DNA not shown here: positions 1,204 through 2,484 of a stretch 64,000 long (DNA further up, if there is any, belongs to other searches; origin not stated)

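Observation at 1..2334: GDP-heptose-type module (hddA-gmhA-4,6-dehydratase) in an archaeon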

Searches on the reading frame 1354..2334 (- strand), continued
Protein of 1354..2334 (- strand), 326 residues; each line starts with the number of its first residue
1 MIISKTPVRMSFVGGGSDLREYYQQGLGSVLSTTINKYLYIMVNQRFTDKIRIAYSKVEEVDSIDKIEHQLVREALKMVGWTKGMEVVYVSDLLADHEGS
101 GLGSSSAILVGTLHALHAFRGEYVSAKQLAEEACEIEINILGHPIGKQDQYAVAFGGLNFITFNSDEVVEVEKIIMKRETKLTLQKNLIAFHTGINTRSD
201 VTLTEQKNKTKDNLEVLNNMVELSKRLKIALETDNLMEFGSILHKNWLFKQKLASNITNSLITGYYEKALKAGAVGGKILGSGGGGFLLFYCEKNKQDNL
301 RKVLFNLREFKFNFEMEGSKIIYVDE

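Call 31: find_encoding_contigs(protein=P0124, flank=10000, max_places=8)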
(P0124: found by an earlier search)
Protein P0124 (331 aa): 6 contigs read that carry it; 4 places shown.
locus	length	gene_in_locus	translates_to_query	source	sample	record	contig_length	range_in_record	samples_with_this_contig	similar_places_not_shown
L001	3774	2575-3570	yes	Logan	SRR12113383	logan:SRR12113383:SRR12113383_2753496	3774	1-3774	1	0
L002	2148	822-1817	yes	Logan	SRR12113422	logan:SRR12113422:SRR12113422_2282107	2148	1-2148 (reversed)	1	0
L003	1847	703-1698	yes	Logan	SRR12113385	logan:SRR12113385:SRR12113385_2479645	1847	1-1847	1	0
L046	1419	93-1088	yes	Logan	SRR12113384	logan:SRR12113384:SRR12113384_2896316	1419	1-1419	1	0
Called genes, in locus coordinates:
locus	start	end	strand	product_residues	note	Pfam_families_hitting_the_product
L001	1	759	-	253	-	?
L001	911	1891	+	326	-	PF00288:GHMP_kinases_N, PF08544:GHMP_kinases_C (weak)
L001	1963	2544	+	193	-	PF13580:SIS_2, PF01380:SIS (faint)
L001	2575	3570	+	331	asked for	PF01073:3Beta_HSD, PF01370:Epimerase, PF02719:Polysacc_synt_2 (weak), PF04321:RmlD_sub_bind, PF16363:GDP_Man_Dehyd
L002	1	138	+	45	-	?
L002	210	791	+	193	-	PF13580:SIS_2, PF01380:SIS (faint)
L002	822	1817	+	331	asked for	PF01073:3Beta_HSD, PF01370:Epimerase, PF02719:Polysacc_synt_2 (weak), PF04321:RmlD_sub_bind, PF16363:GDP_Man_Dehyd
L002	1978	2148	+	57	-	?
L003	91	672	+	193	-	PF13580:SIS_2, PF01380:SIS (faint)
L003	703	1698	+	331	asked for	PF01073:3Beta_HSD, PF01370:Epimerase, PF02719:Polysacc_synt_2 (weak), PF04321:RmlD_sub_bind, PF16363:GDP_Man_Dehyd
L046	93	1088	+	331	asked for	PF01073:3Beta_HSD, PF01370:Epimerase, PF02719:Polysacc_synt_2 (weak), PF04321:RmlD_sub_bind, PF16363:GDP_Man_Dehyd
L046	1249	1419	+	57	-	?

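Call 32: find_encoding_contigs(protein=P0125, flank=10000, max_places=8)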
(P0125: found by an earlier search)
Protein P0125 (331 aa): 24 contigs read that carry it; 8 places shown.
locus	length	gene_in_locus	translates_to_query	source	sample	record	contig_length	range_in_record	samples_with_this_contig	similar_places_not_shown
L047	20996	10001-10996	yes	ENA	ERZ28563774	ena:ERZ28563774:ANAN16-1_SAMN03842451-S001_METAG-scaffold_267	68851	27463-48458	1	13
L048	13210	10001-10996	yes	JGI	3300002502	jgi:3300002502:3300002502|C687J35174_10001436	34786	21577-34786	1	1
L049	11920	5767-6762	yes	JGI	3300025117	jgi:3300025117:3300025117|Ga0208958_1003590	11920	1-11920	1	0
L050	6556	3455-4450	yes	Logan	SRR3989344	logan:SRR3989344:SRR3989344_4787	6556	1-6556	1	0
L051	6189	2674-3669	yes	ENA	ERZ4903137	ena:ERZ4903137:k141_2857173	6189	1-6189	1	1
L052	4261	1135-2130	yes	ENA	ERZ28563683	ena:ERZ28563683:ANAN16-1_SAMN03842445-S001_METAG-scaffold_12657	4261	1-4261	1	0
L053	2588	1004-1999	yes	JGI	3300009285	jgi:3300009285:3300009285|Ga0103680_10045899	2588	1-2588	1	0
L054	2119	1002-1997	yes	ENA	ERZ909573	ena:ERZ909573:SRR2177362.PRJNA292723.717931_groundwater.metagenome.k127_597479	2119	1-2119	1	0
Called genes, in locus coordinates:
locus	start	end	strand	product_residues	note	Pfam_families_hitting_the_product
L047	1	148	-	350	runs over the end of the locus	PF03102:NeuB, PF08666:SAF (weak)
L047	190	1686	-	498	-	PF02310:B12-binding, PF04055:Radical_SAM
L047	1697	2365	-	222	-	PF00535:Glycos_transf_2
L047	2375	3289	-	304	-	PF01073:3Beta_HSD, PF01370:Epimerase, PF02719:Polysacc_synt_2, PF04321:RmlD_sub_bind, PF16363:GDP_Man_Dehyd, PF07993:NAD_binding_4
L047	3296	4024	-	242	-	PF02348:CTP_transf_3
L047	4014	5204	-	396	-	-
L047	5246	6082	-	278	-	PF00977:His_biosynth, PF01207:Dus (faint)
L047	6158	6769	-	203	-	PF00117:GATase, PF07685:GATase_3, PF01174:SNO, PF07722:Peptidase_C26 (faint)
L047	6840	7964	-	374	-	PF00106:adh_short (weak), PF04321:RmlD_sub_bind, PF01073:3Beta_HSD, PF01370:Epimerase, PF02719:Polysacc_synt_2, PF07993:NAD_binding_4, PF13460:NAD_binding_10, PF16363:GDP_Man_Dehyd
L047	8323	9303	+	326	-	PF00288:GHMP_kinases_N, PF08544:GHMP_kinases_C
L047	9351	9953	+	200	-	PF13580:SIS_2, PF01380:SIS (weak)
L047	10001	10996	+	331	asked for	PF01073:3Beta_HSD, PF01370:Epimerase, PF02719:Polysacc_synt_2 (faint), PF04321:RmlD_sub_bind, PF16363:GDP_Man_Dehyd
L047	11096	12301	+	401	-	PF00483:NTP_transferase, PF12804:NTP_transf_3, PF00702:Hydrolase, PF13419:HAD_2 (weak), PF08645:PNK3P, PF13242:Hydrolase_like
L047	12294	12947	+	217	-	PF13207:AAA_17 (faint), PF13671:AAA_33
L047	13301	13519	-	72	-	PF19451:DUF5989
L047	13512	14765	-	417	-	PF13472:Lipase_GDSL_2 (faint), PF16861:Carbam_trans_C (weak)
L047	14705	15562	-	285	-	PF13489:Methyltransf_23, PF01728:FtsJ (weak), PF05219:DREV (faint), PF13679:Methyltransf_32 (faint), PF08241:Methyltransf_11, PF08242:Methyltransf_12, PF13649:Methyltransf_25, PF13847:Methyltransf_31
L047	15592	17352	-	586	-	PF02543:Carbam_trans_N, PF16861:Carbam_trans_C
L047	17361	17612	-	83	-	-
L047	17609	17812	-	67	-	-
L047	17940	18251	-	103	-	-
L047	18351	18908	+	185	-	PF00908:dTDP_sugar_isom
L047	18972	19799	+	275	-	-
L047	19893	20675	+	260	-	PF00106:adh_short, PF01370:Epimerase (weak), PF08659:KR, PF13561:adh_short_C2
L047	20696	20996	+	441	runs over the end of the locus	PF01041:DegT_DnrJ_EryC1, PF01053:Cys_Met_Meta_PP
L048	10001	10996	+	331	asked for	PF01073:3Beta_HSD, PF01370:Epimerase, PF02719:Polysacc_synt_2 (faint), PF04321:RmlD_sub_bind, PF16363:GDP_Man_Dehyd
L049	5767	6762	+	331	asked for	PF01073:3Beta_HSD, PF01370:Epimerase, PF02719:Polysacc_synt_2 (faint), PF04321:RmlD_sub_bind, PF16363:GDP_Man_Dehyd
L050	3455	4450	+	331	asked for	PF01073:3Beta_HSD, PF01370:Epimerase, PF02719:Polysacc_synt_2 (faint), PF04321:RmlD_sub_bind, PF16363:GDP_Man_Dehyd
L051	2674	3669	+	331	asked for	PF01073:3Beta_HSD, PF01370:Epimerase, PF02719:Polysacc_synt_2 (faint), PF04321:RmlD_sub_bind, PF16363:GDP_Man_Dehyd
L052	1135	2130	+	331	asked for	PF01073:3Beta_HSD, PF01370:Epimerase, PF02719:Polysacc_synt_2 (faint), PF04321:RmlD_sub_bind, PF16363:GDP_Man_Dehyd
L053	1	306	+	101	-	?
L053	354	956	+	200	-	PF13580:SIS_2, PF01380:SIS (weak)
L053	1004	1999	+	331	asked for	PF01073:3Beta_HSD, PF01370:Epimerase, PF02719:Polysacc_synt_2 (faint), PF04321:RmlD_sub_bind, PF16363:GDP_Man_Dehyd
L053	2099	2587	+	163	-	?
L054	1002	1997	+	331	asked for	PF01073:3Beta_HSD, PF01370:Epimerase, PF02719:Polysacc_synt_2 (faint), PF04321:RmlD_sub_bind, PF16363:GDP_Man_Dehyd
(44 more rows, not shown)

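Call 37: find_homologous_proteins(query=L047:11096-12298:+, max_evalue=1e-30)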
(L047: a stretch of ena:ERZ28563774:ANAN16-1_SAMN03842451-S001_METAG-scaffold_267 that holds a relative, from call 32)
Query L047:11096-12298:+ (401 aa): 5650 proteins with E <= 1e-30 among 8000 candidates; the best 120 are listed.
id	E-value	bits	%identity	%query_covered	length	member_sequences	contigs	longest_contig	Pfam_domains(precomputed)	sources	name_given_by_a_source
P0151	1.8e-270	915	100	100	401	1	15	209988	PF00483.30,PF13419.13,PF00702.33,PF08645.18,PF13242.13,PF12804.14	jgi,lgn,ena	-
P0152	3.2e-232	789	85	98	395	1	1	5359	PF00483.30,PF13419.13,PF00702.33,PF08645.18,PF13242.13,PF12804.14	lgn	-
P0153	1.4e-225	767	81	98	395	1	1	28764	PF00483.30,PF13419.13,PF00702.33,PF08645.18,PF13242.13,PF12804.14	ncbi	-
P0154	1.3e-221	754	82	98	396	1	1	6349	PF00483.30,PF13419.13,PF00702.33,PF08645.18,PF13242.13,PF12804.14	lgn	-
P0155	2.2e-215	733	79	98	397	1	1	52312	PF00483.30,PF13419.13,PF00702.33,PF08645.18,PF13242.13,PF12804.14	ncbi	-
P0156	1.6e-209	714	76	98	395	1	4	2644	PF00483.30,PF13419.13,PF00702.33,PF08645.18,PF13242.13,PF12804.14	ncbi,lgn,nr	ncbi:HAD-IIIA family hydrolase [Candidatus Woesearchaeota archaeon]|nr:HAD-IIIA family hydrolase [Ca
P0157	1.5e-204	697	75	98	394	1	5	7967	PF00483.30,PF13419.13,PF00702.33,PF08645.18,PF13242.13,PF12804.14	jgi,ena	-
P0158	3.9e-204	696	73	98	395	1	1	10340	PF00483.30,PF13419.13,PF00702.33,PF08645.18,PF13242.13,PF12804.14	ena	-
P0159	1.1e-202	691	81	90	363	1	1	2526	PF00483.30,PF13419.13,PF00702.33,PF08645.18,PF13242.13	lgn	-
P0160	4.0e-195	666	71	97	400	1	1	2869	PF00483.30,PF13419.13,PF00702.33,PF08645.18,PF13242.13,PF12804.14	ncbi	-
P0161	8.9e-193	659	70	98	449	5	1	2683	PF00483.30,PF13419.13,PF00702.33,PF08645.18,PF13242.13,PF12804.14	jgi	-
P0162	1.3e-192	658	70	96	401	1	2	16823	PF00483.30,PF13419.13,PF00702.33,PF08645.18,PF13242.13,PF12804.14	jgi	-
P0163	3.8e-192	657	70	98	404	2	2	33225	PF00483.30,PF13419.13,PF00702.33,PF08645.18,PF13242.13,PF12804.14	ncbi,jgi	-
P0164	5.9e-191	653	68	97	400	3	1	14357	PF00483.30,PF13419.13,PF00702.33,PF08645.18,PF13242.13,PF12804.14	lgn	-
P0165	2.1e-190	651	68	98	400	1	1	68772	PF00483.30,PF13419.13,PF00702.33,PF08645.18,PF13242.13,PF12804.14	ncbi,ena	-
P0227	7.9e-171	586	64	97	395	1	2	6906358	PF00483.30,PF13419.13,PF00702.33,PF08645.18,PF13242.13,PF12804.14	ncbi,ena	-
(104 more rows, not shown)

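Call 38: find_encoding_contigs(protein=P0156, flank=10000, max_places=6)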
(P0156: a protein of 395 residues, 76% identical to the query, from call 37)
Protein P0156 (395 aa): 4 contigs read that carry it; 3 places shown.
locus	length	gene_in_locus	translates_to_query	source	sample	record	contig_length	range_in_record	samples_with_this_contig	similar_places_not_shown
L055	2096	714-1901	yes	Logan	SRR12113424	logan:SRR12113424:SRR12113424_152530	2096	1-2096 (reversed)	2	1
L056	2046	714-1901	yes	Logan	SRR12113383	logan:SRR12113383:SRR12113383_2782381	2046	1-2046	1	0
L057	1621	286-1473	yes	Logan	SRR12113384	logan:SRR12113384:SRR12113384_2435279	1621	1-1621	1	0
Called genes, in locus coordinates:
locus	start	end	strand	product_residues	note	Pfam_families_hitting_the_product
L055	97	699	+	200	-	-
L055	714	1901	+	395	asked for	PF00483:NTP_transferase, PF12804:NTP_transf_3 (weak), PF00702:Hydrolase, PF13419:HAD_2, PF08645:PNK3P, PF13242:Hydrolase_like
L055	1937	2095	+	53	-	?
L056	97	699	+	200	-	-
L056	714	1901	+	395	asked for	PF00483:NTP_transferase, PF12804:NTP_transf_3 (weak), PF00702:Hydrolase, PF13419:HAD_2, PF08645:PNK3P, PF13242:Hydrolase_like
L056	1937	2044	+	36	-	?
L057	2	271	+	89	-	?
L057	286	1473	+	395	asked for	PF00483:NTP_transferase, PF12804:NTP_transf_3 (weak), PF00702:Hydrolase, PF13419:HAD_2, PF08645:PNK3P, PF13242:Hydrolase_like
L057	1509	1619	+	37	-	?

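Call 39: find_encoding_contigs(protein=P0157, flank=10000, max_places=6)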
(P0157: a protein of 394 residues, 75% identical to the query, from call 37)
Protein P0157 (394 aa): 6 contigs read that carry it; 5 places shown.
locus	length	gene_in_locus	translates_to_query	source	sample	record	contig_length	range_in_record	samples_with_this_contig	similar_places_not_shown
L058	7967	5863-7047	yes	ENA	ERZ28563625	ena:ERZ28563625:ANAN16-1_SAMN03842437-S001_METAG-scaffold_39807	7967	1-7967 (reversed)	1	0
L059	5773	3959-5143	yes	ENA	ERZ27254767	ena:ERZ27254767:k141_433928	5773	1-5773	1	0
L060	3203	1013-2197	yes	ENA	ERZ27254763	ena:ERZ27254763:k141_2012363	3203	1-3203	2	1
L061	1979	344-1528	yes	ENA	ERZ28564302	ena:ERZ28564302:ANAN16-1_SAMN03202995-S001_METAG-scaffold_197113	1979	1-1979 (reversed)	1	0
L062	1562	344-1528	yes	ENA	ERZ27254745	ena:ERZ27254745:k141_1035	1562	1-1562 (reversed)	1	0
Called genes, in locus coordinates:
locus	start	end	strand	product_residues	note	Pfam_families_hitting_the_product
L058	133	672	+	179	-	PF13384:HTH_23 (faint), PF13565:HTH_32, PF13592:HTH_33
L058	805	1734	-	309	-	PF00535:Glycos_transf_2, PF10111:Glyco_tranf_2_2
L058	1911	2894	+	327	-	PF00288:GHMP_kinases_N, PF08544:GHMP_kinases_C (weak)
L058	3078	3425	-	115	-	-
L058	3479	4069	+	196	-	PF13580:SIS_2, PF01380:SIS (faint)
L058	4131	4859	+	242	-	-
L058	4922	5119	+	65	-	PF16363:GDP_Man_Dehyd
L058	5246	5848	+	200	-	-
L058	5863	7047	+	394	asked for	PF00483:NTP_transferase, PF12804:NTP_transf_3, PF00702:Hydrolase, PF13419:HAD_2, PF08645:PNK3P, PF13242:Hydrolase_like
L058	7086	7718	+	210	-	PF13671:AAA_33, PF13207:AAA_17 (weak)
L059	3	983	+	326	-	?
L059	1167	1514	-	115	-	-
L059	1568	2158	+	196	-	PF13580:SIS_2, PF01380:SIS (faint)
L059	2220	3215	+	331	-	PF01073:3Beta_HSD, PF01370:Epimerase, PF02719:Polysacc_synt_2 (weak), PF04321:RmlD_sub_bind, PF16363:GDP_Man_Dehyd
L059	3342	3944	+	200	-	-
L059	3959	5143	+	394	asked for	PF00483:NTP_transferase, PF12804:NTP_transf_3, PF00702:Hydrolase, PF13419:HAD_2, PF08645:PNK3P, PF13242:Hydrolase_like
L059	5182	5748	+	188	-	PF13671:AAA_33, PF13207:AAA_17 (weak)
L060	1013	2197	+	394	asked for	PF00483:NTP_transferase, PF12804:NTP_transf_3, PF00702:Hydrolase, PF13419:HAD_2, PF08645:PNK3P, PF13242:Hydrolase_like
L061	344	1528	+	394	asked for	PF00483:NTP_transferase, PF12804:NTP_transf_3, PF00702:Hydrolase, PF13419:HAD_2, PF08645:PNK3P, PF13242:Hydrolase_like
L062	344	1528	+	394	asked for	PF00483:NTP_transferase, PF12804:NTP_transf_3, PF00702:Hydrolase, PF13419:HAD_2, PF08645:PNK3P, PF13242:Hydrolase_like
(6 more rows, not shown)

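Call 41: list_cluster_members(proteins=[P0156, L056:97-699:+, P0157, P0122])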
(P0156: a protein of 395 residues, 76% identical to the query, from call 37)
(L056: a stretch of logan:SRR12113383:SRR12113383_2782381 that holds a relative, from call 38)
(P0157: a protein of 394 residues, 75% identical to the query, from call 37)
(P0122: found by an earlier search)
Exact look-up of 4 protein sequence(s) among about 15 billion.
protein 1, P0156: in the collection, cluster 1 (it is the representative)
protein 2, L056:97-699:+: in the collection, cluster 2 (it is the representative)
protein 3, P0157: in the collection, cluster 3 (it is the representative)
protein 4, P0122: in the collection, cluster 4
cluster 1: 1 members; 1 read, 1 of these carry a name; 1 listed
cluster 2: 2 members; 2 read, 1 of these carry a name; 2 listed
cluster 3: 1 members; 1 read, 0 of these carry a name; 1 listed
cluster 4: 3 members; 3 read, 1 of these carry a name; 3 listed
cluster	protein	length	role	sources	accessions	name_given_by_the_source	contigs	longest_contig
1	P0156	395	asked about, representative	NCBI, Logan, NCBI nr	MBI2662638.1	HAD-IIIA family hydrolase [Candidatus Woesearchaeota archaeon]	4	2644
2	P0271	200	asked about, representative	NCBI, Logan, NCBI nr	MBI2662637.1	hypothetical protein HYX11_04220 [Candidatus Woesearchaeota archaeon] | hypothetical protein [Candidatus Woesearchaeota archaeon]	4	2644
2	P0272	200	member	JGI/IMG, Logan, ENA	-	-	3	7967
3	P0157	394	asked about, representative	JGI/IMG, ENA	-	-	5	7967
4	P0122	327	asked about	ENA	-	-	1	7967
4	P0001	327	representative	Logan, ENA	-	-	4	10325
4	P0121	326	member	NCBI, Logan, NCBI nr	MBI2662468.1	GHMP kinase [Candidatus Woesearchaeota archaeon]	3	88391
